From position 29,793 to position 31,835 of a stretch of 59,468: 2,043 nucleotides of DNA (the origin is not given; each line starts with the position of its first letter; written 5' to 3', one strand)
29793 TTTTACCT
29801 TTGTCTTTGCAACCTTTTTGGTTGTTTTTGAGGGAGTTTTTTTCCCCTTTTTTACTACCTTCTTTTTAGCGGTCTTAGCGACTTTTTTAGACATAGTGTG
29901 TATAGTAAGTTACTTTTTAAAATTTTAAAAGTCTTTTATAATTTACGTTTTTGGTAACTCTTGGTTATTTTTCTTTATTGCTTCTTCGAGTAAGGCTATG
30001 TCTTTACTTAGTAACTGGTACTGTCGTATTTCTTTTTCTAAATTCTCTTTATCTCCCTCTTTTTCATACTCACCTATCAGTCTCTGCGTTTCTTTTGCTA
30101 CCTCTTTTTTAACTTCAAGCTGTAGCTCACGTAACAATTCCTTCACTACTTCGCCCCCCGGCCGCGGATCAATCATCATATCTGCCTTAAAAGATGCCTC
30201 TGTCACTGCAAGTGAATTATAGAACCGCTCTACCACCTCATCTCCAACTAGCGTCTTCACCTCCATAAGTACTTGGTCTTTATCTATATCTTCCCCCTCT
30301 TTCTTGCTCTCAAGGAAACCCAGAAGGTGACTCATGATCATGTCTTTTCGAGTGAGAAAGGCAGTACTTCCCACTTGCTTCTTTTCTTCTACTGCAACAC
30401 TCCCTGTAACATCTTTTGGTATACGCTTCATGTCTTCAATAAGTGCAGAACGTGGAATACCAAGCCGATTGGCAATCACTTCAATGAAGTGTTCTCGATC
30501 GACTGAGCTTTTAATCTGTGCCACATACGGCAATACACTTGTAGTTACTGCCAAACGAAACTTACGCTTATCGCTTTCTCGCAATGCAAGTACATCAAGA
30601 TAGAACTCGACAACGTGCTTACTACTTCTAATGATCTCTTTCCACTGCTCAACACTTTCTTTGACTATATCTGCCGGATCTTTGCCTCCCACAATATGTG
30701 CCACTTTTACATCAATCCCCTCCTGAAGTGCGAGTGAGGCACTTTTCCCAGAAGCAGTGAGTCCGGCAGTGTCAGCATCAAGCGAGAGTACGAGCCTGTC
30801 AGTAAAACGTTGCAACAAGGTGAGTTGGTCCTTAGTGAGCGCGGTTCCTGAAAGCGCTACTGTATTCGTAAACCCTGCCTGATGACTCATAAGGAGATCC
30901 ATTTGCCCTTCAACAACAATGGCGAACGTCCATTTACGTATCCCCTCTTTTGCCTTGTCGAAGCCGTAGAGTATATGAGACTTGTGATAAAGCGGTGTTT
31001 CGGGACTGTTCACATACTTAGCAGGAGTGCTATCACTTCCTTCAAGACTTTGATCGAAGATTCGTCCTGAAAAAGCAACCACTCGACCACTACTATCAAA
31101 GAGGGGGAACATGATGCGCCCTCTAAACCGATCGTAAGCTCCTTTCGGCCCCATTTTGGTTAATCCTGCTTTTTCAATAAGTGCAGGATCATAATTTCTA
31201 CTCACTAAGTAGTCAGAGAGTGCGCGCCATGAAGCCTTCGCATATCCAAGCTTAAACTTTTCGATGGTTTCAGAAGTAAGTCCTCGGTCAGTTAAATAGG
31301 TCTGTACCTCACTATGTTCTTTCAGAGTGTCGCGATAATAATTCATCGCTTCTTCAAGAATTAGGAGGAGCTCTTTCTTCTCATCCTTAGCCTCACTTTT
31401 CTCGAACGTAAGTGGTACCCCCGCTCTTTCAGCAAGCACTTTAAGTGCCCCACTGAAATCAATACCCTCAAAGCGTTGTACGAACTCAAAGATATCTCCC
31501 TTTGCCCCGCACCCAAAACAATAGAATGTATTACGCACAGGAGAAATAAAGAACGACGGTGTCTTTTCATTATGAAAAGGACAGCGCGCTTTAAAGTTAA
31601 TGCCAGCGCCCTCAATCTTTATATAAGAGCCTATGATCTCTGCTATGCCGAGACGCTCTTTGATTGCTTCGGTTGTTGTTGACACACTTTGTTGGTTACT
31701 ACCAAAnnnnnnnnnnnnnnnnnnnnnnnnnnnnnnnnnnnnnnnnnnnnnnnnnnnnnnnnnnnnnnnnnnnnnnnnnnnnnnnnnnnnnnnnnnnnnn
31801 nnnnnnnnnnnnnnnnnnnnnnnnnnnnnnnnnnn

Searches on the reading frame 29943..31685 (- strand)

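Call 10: search_protein_families(library=pfam, proteins=[window:29943-31685:-], max_evalue=0.001)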
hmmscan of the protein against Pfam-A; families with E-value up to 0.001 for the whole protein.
window:29943-31685:- (580 aa): 6 families
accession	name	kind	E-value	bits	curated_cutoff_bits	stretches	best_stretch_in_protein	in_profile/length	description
PF08275.17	DNAG_N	-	9.1e-40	136.1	26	1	116-246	1-128/128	DNA primase catalytic core, N-terminal domain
PF01807.25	Zn_ribbon_DnaG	-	1.3e-29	102.4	24.9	1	4-95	5-96/98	CHC2 zinc finger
PF13155.12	Toprim_2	-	3.7e-20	72.5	22.1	1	256-340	1-87/88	Toprim-like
PF13662.12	Toprim_4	-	2.3e-17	63.4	25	1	255-329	3-84/85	Toprim domain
PF01751.28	Toprim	-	2.1e-08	34.7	23.1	1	255-316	2-77/96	Toprim domain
PF10410.14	DnaB_bind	-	0.00017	22.2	20.6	1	377-412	20-55/56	DnaB-helicase binding domain of primase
